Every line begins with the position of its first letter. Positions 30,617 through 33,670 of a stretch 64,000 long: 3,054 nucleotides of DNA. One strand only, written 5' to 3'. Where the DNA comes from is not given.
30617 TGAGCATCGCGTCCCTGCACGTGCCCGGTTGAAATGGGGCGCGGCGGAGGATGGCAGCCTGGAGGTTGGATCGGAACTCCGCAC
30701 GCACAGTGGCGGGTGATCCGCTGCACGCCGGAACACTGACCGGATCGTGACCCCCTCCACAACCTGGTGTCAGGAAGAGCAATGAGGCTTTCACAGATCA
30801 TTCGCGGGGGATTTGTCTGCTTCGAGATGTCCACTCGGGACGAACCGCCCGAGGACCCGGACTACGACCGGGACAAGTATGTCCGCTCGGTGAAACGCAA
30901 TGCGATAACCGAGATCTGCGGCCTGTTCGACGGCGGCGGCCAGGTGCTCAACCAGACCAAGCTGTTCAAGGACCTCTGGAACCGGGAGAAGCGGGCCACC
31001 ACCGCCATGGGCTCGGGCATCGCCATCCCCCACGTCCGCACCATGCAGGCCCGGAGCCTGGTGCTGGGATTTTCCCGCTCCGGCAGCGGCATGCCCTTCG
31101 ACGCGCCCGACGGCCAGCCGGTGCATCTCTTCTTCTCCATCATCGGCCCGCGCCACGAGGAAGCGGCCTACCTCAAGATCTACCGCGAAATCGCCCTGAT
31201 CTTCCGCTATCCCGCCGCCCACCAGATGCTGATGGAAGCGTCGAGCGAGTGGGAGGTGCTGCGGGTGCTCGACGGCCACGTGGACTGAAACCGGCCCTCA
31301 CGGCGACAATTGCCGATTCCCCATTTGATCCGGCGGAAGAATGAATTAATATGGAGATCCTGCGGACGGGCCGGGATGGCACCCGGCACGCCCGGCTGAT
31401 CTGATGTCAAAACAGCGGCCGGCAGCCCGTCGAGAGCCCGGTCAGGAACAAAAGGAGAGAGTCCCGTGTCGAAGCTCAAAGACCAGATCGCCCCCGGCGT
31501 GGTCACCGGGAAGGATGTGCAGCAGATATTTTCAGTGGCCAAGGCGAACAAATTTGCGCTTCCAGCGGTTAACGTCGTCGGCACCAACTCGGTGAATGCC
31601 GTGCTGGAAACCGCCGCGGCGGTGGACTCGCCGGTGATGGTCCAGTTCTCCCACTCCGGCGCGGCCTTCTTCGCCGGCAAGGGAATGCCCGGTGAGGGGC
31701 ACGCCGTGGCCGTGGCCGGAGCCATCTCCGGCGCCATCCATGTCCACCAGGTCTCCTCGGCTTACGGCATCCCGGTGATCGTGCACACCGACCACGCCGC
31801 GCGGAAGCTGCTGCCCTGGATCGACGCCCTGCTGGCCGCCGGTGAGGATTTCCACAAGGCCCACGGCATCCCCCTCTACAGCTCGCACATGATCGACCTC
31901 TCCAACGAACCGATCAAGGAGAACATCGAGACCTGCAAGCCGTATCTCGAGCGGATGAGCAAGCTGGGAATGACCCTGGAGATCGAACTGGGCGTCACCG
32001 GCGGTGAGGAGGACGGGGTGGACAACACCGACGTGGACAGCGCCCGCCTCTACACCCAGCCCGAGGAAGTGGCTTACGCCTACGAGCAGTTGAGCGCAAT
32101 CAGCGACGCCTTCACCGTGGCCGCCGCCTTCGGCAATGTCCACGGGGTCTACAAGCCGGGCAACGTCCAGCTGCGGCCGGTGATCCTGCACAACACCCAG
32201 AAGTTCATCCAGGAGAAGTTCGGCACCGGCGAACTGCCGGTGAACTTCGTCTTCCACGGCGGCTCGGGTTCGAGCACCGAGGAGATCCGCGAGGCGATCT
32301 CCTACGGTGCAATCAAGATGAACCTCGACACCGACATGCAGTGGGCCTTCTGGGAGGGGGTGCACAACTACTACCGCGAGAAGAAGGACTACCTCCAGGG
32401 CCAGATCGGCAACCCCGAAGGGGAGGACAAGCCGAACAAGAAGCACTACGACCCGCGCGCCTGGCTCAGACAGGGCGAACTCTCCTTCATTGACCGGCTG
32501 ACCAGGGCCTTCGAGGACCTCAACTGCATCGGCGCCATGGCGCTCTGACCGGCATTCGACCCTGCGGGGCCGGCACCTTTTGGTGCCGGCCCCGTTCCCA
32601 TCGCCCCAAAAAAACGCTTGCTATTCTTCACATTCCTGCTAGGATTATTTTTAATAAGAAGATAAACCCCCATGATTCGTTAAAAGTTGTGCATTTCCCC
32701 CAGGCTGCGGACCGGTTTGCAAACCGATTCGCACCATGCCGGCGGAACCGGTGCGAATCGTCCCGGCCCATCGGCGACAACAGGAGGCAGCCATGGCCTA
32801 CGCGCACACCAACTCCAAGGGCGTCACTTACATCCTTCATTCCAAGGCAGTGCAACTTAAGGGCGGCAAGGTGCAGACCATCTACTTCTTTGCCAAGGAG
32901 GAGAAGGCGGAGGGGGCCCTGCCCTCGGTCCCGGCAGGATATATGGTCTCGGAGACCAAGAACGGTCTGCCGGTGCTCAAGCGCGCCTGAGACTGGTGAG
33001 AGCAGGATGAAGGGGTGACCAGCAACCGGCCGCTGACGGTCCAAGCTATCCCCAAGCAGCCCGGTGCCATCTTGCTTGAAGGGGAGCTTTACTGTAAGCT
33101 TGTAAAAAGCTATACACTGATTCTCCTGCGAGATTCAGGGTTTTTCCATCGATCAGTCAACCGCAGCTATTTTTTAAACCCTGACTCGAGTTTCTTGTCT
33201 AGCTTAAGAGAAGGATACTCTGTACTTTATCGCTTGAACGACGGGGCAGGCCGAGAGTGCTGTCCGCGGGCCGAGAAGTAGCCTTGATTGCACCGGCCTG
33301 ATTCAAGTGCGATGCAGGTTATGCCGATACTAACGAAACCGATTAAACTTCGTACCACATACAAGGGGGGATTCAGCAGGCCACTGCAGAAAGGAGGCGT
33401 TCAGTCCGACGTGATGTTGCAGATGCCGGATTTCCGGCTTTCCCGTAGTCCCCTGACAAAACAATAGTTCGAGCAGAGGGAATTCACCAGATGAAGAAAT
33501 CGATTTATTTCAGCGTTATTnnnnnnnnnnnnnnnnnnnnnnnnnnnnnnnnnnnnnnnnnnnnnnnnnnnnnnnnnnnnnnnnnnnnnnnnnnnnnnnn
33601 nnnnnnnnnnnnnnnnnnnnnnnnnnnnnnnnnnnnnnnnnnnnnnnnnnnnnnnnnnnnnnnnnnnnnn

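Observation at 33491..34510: Secreted triple-repeat beta-sandwich protein with His/Gly-rich inserts ending in Cys-aromatic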

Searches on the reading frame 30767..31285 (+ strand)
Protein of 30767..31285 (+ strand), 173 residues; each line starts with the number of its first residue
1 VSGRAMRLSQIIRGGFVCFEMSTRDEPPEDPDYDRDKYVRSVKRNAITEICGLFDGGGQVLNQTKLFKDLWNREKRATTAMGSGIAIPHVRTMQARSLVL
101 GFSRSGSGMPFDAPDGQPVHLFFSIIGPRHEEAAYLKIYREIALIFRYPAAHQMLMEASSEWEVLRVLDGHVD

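Call 38: search_protein_families(library=pfam, proteins=[window:30767-31285:+], max_evalue=0.001)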
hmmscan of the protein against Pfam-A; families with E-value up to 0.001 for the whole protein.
window:30767-31285:+ (173 aa): 1 family
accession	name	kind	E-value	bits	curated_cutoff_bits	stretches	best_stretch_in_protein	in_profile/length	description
PF00359.27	PTS_EIIA_2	-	1.1e-22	81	27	1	43-168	17-141/144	Phosphoenolpyruvate-dependent sugar phosphotransferase system, EIIA 2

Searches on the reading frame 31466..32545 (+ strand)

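Call 38: search_protein_families(library=pfam, proteins=[window:31466-32545:+], max_evalue=0.001)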
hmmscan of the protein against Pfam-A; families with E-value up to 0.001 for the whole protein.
window:31466-32545:+ (360 aa): 1 family
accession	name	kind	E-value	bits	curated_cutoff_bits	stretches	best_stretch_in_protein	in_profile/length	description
PF01116.26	F_bP_aldolase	-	2e-78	264.2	25.5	1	17-356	2-276/277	Fructose-bisphosphate aldolase class-II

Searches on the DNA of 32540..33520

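Call 64: search_rna_families(source=window, start=32540, end=33520, threshold=evalue, max_evalue=1)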
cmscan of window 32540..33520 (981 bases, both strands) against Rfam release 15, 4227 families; matches with E-value up to 1: 0.
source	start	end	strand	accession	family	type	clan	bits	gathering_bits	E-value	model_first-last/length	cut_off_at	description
